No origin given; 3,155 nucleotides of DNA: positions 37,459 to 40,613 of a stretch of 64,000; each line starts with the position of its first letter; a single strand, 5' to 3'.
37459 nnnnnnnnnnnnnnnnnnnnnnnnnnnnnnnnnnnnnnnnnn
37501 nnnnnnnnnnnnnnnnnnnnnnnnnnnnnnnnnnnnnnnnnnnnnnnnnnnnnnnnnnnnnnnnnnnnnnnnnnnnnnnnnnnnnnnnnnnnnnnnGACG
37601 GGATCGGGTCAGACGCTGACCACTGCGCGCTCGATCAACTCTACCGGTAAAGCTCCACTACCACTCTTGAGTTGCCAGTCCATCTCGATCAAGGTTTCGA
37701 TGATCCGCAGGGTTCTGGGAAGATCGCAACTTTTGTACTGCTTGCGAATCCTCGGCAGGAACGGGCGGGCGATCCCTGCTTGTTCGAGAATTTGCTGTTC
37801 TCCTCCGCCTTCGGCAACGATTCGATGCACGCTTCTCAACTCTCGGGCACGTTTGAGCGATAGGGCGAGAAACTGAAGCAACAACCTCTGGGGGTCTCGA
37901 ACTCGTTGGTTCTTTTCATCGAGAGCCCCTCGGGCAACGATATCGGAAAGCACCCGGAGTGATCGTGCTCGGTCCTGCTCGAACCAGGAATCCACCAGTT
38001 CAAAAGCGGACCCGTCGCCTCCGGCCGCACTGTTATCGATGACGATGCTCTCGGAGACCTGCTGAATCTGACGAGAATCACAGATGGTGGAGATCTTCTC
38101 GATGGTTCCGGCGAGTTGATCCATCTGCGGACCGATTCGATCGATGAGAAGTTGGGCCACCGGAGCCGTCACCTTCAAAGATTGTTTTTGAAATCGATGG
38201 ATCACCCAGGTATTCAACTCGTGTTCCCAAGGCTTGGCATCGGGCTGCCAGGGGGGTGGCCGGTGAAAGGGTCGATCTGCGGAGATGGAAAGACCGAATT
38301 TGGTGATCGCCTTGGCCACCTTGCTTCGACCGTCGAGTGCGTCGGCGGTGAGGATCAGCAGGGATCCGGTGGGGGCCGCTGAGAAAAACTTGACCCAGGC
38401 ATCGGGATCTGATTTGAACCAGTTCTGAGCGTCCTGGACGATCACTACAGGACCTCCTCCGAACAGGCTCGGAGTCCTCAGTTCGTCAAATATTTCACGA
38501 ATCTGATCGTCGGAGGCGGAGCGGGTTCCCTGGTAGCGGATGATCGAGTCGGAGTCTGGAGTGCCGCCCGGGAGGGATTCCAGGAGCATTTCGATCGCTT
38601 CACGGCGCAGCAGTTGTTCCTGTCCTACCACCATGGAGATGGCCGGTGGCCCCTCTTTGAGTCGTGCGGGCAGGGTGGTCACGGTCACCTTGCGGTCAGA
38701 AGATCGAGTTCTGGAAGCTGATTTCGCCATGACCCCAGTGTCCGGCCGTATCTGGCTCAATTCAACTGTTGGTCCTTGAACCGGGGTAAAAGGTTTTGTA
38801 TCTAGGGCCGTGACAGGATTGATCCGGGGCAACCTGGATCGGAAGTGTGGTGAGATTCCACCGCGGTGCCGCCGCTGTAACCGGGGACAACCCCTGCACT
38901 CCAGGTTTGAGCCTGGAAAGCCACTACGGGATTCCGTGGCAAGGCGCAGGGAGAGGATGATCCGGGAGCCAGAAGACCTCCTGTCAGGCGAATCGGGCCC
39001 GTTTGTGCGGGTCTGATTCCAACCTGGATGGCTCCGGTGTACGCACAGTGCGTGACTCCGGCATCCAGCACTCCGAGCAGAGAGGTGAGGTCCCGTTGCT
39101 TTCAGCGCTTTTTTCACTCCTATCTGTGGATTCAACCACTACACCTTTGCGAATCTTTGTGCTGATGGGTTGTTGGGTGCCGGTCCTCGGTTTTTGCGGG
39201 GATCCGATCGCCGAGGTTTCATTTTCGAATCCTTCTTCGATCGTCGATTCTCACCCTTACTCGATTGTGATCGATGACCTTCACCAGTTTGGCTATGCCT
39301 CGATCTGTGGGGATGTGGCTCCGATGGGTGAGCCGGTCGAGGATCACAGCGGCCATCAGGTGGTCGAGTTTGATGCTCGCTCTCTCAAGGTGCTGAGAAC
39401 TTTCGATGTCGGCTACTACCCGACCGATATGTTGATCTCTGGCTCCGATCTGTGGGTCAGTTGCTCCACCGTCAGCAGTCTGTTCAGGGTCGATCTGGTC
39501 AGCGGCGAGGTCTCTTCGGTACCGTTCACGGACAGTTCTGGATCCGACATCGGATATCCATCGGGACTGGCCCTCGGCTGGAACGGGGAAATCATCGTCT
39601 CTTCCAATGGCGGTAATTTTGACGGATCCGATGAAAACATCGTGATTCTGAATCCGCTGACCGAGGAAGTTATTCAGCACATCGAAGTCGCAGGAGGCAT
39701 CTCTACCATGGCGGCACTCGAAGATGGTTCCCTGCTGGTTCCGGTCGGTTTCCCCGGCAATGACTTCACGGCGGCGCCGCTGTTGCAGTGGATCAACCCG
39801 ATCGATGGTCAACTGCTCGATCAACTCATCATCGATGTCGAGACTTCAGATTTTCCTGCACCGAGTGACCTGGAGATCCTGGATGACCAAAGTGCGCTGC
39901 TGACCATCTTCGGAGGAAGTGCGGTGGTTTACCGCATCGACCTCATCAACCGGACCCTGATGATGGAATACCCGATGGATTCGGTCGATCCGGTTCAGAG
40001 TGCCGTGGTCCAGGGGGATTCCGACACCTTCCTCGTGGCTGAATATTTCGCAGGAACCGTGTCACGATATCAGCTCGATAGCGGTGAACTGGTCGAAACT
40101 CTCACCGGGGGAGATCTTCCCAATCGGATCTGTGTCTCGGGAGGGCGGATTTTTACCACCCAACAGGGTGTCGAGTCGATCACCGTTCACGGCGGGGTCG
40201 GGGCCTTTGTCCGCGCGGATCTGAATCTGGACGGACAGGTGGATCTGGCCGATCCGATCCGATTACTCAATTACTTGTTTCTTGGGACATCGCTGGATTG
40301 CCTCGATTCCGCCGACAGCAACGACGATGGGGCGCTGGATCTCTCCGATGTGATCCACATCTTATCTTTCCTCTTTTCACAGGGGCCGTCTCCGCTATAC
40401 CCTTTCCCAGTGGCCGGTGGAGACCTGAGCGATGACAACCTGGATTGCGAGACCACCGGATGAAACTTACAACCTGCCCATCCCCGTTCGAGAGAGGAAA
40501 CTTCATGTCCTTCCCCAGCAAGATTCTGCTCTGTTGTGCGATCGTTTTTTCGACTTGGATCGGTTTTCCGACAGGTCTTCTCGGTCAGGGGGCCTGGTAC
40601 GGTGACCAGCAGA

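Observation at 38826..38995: Probable cobalamin riboswitch in the holA - beta-propeller intergenic region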

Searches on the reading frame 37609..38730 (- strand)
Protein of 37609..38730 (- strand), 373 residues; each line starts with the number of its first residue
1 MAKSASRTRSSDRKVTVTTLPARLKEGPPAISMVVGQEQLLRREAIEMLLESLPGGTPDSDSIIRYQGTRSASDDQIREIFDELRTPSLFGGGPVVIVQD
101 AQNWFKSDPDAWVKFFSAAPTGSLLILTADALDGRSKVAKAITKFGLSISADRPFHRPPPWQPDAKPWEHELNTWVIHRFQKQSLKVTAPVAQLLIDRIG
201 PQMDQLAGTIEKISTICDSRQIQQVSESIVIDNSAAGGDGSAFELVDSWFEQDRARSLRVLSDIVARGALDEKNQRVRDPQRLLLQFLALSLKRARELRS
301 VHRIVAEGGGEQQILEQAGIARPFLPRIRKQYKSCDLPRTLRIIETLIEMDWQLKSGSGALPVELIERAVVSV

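Call 6: search_protein_families(library=pfam, proteins=[window:37609-38730:-], max_evalue=0.01)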
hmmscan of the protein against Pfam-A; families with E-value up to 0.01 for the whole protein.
window:37609-38730:- (373 aa): 2 families
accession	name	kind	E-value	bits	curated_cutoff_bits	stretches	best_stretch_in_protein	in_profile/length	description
PF21694.2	DNA_pol3_delta_C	-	1.3e-05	25.7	27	1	241-359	3-108/121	DNA polymerase III delta subunit, C-terminal domain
PF06144.19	DNA_pol3_delta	-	0.00028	21.3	21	1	34-144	3-116/124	DNA polymerase III, delta subunit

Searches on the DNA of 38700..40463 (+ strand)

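Call 22: search_rna_families(sources=[L024, L025, L026, L028, L030, L031, L032, L033, L034, L035], threshold=gathering)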
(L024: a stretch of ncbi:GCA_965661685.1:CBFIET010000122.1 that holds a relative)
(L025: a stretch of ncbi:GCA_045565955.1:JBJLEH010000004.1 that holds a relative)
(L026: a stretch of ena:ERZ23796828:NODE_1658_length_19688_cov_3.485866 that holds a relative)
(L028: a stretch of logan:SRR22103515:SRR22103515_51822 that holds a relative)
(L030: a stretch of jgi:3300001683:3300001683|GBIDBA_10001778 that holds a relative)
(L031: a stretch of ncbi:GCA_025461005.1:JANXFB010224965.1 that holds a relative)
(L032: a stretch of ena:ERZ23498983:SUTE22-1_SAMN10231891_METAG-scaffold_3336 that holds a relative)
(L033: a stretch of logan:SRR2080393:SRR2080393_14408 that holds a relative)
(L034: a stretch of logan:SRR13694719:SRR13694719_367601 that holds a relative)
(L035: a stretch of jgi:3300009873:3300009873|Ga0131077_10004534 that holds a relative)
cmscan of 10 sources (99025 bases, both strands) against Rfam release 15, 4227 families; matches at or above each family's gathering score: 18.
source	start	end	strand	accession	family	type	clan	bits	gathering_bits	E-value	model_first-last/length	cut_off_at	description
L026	4774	4968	+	RF00174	Cobalamin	Cis-reg; riboswitch;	CL00101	80.9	31.5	3.8e-18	1-189/189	no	Cobalamin riboswitch aptamer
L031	6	207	+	RF00174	Cobalamin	Cis-reg; riboswitch;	CL00101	79.9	31.5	7.4e-18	1-189/189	no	Cobalamin riboswitch aptamer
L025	4839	5042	+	RF00174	Cobalamin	Cis-reg; riboswitch;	CL00101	72.2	31.5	1.1e-15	1-189/189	no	Cobalamin riboswitch aptamer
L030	2880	3017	+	RF00174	Cobalamin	Cis-reg; riboswitch;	CL00101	70.8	31.5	2.9e-15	47-167/189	no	Cobalamin riboswitch aptamer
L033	5109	5305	+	RF00174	Cobalamin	Cis-reg; riboswitch;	CL00101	69.9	31.5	5.4e-15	1-189/189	no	Cobalamin riboswitch aptamer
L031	4927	4999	-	RF00005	tRNA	Gene; tRNA;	CL00001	68.5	29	1.2e-12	1-71/71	no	tRNA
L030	7790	7862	-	RF00005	tRNA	Gene; tRNA;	CL00001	67.2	29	2.9e-12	1-71/71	no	tRNA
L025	9736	9808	-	RF00005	tRNA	Gene; tRNA;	CL00001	66.6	29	4.1e-12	1-71/71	no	tRNA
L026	9461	9533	-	RF00005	tRNA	Gene; tRNA;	CL00001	66.3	29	5.2e-12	1-71/71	no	tRNA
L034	4587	4659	-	RF00005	tRNA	Gene; tRNA;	CL00001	66.3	29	5.2e-12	1-71/71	no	tRNA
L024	9652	9724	-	RF00005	tRNA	Gene; tRNA;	CL00001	65.3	29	9.8e-12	1-71/71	no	tRNA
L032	9653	9725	-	RF00005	tRNA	Gene; tRNA;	CL00001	65.3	29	9.8e-12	1-71/71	no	tRNA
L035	10006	10078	-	RF00005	tRNA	Gene; tRNA;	CL00001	64.9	29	1.2e-11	1-71/71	no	tRNA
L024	4766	4970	+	RF00174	Cobalamin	Cis-reg; riboswitch;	CL00101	64.5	31.5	1.9e-13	1-189/189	no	Cobalamin riboswitch aptamer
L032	4765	4969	+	RF00174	Cobalamin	Cis-reg; riboswitch;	CL00101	64.5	31.5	1.8e-13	1-189/189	no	Cobalamin riboswitch aptamer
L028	4720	4945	+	RF00174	Cobalamin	Cis-reg; riboswitch;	CL00101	63.9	31.5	2.8e-13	1-189/189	no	Cobalamin riboswitch aptamer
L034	1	131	+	RF00174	Cobalamin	Cis-reg; riboswitch;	CL00101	57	31.5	2.5e-11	66-189/189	5'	Cobalamin riboswitch aptamer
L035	4564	4800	+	RF00174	Cobalamin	Cis-reg; riboswitch;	CL00101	42.1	31.5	4.7e-07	1-189/189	no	Cobalamin riboswitch aptamer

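Call 30: search_rna_families(sources=[L036, L037, L038, L039, L040, L041, L042, L043, L044, L045, L046, L047, L050], threshold=gathering)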
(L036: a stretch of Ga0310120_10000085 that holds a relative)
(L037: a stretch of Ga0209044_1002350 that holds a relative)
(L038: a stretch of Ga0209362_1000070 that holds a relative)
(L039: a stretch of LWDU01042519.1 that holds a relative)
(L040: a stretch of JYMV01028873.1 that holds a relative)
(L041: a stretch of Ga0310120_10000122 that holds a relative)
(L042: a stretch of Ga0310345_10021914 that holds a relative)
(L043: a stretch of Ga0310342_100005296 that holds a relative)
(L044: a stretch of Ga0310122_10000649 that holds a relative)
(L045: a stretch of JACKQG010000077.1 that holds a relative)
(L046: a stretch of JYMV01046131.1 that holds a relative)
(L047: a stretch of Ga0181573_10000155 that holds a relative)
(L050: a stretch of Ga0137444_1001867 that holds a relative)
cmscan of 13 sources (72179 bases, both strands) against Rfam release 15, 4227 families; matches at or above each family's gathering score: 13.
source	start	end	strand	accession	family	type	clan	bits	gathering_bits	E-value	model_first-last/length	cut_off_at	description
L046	1786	1980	+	RF00174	Cobalamin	Cis-reg; riboswitch;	CL00101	80.9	31.5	2.7e-18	1-189/189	no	Cobalamin riboswitch aptamer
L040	187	387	+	RF00174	Cobalamin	Cis-reg; riboswitch;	CL00101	78.5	31.5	1.4e-17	1-189/189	no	Cobalamin riboswitch aptamer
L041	2156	2356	+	RF00174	Cobalamin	Cis-reg; riboswitch;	CL00101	78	31.5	1.8e-17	1-189/189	no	Cobalamin riboswitch aptamer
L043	2119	2315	+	RF00174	Cobalamin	Cis-reg; riboswitch;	CL00101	77.1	31.5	3.3e-17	1-189/189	no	Cobalamin riboswitch aptamer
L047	2038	2247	+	RF00174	Cobalamin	Cis-reg; riboswitch;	CL00101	76.7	31.5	4.3e-17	1-189/189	no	Cobalamin riboswitch aptamer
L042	14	147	+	RF00174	Cobalamin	Cis-reg; riboswitch;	CL00101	76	31.5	6.9e-17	47-167/189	no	Cobalamin riboswitch aptamer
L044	2239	2435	+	RF00174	Cobalamin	Cis-reg; riboswitch;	CL00101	74.6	31.5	1.7e-16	1-189/189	no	Cobalamin riboswitch aptamer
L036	2202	2405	+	RF00174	Cobalamin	Cis-reg; riboswitch;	CL00101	74.4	31.5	2e-16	1-189/189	no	Cobalamin riboswitch aptamer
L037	2202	2405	+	RF00174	Cobalamin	Cis-reg; riboswitch;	CL00101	74.2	31.5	2.3e-16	1-189/189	no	Cobalamin riboswitch aptamer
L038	2202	2405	+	RF00174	Cobalamin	Cis-reg; riboswitch;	CL00101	74.2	31.5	2.3e-16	1-189/189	no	Cobalamin riboswitch aptamer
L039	2246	2383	+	RF00174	Cobalamin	Cis-reg; riboswitch;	CL00101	70.8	31.5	2.1e-15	47-167/189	no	Cobalamin riboswitch aptamer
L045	2199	2416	+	RF00174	Cobalamin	Cis-reg; riboswitch;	CL00101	67.8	31.5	1.5e-14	1-189/189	no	Cobalamin riboswitch aptamer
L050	1247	1511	+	RF00174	Cobalamin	Cis-reg; riboswitch;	CL00101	36.2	31.5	1.7e-05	1-189/189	no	Cobalamin riboswitch aptamer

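Call 61: search_rna_families(sources=[L001, L002, L003, L004, L005, L006, L007, L008, L009, L010, L011, L012, L013], threshold=gathering)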
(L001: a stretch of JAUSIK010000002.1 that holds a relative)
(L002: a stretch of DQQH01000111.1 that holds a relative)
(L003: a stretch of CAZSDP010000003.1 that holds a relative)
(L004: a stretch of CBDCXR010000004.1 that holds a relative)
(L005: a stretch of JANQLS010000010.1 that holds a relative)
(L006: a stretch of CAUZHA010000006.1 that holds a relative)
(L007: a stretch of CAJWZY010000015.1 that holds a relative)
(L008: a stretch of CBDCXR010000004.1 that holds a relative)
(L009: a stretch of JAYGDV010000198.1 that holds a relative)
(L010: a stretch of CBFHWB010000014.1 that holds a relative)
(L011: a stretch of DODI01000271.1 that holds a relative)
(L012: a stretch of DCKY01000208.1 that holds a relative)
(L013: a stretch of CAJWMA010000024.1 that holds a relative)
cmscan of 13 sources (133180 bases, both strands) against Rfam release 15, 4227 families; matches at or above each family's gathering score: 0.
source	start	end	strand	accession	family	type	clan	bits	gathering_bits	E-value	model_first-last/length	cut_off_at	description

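Call 75: search_rna_families(source=window, start=38700, end=39200, threshold=evalue, max_evalue=1)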
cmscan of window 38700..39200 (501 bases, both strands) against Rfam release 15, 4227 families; matches with E-value up to 1: 1.
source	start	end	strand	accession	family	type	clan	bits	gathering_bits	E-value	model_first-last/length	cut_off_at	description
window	38798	38998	+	RF00174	Cobalamin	Cis-reg; riboswitch;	CL00101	70.8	31.5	1.5e-17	1-189/189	no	Cobalamin riboswitch aptamer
